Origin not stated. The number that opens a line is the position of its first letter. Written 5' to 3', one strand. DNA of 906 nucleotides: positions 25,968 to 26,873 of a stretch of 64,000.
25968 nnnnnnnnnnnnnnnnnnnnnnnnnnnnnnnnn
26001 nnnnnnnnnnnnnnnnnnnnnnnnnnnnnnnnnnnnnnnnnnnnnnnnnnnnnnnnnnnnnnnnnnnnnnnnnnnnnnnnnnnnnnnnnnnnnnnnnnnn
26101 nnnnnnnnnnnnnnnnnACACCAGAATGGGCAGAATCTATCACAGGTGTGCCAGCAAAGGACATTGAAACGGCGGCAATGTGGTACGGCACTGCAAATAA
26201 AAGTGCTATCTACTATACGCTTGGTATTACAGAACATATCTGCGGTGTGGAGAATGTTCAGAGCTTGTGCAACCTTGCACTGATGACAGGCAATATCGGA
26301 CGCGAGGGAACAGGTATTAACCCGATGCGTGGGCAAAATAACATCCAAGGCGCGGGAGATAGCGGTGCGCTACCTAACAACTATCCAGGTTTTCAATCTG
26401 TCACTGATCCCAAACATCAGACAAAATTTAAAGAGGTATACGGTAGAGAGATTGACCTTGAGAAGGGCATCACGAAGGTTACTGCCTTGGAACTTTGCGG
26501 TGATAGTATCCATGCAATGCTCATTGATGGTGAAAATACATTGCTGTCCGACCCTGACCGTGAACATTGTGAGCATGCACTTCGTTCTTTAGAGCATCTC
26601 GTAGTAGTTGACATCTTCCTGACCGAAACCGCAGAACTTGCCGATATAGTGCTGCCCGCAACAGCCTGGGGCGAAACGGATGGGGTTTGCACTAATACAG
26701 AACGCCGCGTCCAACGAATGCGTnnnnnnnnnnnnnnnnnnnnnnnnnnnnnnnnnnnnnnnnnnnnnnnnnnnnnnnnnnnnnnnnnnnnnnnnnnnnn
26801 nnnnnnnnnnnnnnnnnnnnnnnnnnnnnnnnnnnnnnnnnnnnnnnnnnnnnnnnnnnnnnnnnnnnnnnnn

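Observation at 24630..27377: In-frame UGA at 25749-25751 is a selenocysteine codon in an FdhF-type formate dehydrogenase; the ORF track splits one ~900 aa gene in two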

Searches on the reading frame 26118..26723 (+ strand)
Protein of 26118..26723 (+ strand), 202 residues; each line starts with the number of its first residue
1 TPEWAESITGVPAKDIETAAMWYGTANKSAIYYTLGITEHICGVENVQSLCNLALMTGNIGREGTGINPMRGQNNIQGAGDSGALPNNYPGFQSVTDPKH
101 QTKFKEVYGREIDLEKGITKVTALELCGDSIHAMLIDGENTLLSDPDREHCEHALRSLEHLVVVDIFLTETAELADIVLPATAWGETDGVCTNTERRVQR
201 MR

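Call 63: search_solved_structures(query=window:26118-26723:+, show_alignments=5, max_evalue=1e-20)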
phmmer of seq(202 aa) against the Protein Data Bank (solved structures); distinct sequences matched with E-value up to 1e-20: 10.
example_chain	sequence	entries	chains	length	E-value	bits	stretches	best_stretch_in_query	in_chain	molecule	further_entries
9t1s_L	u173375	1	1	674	4.5e-63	215.6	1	1-201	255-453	formate dehydrogenase (coenzyme F420)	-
7qv7_S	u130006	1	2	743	4.5e-61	209.1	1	1-202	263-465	Hydrogen dependent carbon dioxide reductase subunit FdhF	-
7vw6_A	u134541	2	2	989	1.5e-54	187.9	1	1-199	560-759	Formate dehydrogenase | Tungsten-containing formate dehydrogenase alpha subunit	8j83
7e5z_A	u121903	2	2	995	1.5e-54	187.9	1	1-199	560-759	Formate dehydrogenase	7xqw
9wxb_B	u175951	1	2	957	3.9e-49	170.2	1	2-202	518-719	Formate dehydrogenase alpha subunit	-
6tg9_A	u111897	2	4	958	1.2e-48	168.5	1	2-202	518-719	Formate dehydrogenase subunit alpha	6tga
1aa6_A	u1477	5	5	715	4.7e-48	166.6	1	1-200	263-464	FORMATE DEHYDROGENASE H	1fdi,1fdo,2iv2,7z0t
7bkb_D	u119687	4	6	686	2.4e-47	164.3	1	5-202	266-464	Formate dehydrogenase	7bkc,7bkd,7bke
8rqz_C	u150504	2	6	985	3.8e-42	147.3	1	2-201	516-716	Probable oxidoreductase YjgC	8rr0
9gzq_A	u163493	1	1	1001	4e-42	147.3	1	2-201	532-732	Probable oxidoreductase YjgC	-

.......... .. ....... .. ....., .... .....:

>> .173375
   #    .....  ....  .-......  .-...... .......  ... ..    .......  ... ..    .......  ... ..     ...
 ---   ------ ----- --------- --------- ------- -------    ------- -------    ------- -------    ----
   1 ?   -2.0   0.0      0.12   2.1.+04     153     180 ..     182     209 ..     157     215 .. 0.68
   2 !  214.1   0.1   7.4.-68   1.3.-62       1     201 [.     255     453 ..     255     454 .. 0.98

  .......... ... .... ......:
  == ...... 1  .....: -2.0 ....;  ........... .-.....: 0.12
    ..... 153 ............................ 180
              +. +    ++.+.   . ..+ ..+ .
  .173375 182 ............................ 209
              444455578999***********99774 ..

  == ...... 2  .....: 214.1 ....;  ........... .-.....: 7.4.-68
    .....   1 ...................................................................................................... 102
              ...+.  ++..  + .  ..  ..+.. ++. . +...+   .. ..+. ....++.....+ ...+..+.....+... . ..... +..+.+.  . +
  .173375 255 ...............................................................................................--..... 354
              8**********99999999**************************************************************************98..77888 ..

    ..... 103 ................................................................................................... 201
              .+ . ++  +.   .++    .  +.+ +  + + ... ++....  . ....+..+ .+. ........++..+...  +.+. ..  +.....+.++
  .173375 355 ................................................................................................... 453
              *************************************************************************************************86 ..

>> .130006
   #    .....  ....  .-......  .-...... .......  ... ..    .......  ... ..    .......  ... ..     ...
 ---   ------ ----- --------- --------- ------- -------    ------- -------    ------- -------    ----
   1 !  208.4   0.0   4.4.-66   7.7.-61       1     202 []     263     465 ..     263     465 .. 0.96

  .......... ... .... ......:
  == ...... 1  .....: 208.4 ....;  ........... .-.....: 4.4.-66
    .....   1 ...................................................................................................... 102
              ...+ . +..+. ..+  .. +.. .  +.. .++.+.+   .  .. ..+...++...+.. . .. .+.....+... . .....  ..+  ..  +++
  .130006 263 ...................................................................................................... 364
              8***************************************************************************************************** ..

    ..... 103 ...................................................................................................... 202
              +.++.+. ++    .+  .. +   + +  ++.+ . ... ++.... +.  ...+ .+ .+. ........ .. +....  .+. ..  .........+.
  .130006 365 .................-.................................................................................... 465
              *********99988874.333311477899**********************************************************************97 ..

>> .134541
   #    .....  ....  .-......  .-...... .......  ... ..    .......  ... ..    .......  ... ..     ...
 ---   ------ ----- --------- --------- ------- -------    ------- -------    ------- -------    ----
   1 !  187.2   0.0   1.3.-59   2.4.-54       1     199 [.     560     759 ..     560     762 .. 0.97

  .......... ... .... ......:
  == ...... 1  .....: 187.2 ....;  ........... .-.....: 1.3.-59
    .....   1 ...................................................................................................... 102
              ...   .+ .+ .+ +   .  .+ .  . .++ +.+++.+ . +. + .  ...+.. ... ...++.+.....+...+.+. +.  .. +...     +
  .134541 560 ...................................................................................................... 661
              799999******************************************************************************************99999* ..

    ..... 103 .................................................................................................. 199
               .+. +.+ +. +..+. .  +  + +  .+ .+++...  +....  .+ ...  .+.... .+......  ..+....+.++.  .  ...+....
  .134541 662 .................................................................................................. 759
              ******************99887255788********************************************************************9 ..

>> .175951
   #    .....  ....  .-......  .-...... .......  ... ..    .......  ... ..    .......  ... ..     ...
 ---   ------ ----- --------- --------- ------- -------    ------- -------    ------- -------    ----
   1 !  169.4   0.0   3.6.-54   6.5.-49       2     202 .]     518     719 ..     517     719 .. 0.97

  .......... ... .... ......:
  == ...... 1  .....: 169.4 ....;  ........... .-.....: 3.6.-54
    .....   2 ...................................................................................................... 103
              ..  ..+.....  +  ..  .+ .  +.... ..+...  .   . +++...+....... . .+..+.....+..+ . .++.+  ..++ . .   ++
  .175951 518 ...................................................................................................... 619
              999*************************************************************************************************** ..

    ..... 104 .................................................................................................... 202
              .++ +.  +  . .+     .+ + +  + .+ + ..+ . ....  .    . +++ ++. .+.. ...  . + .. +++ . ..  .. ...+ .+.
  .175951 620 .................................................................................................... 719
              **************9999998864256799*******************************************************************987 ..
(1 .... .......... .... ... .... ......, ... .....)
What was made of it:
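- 26328..26330 (+): Catalytic Arg550 (equivalent of FdhF Arg333) in the motif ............. The offset to 1aa6 (query 1 = residue 263) puts this Arg at residue 333 (call 63).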
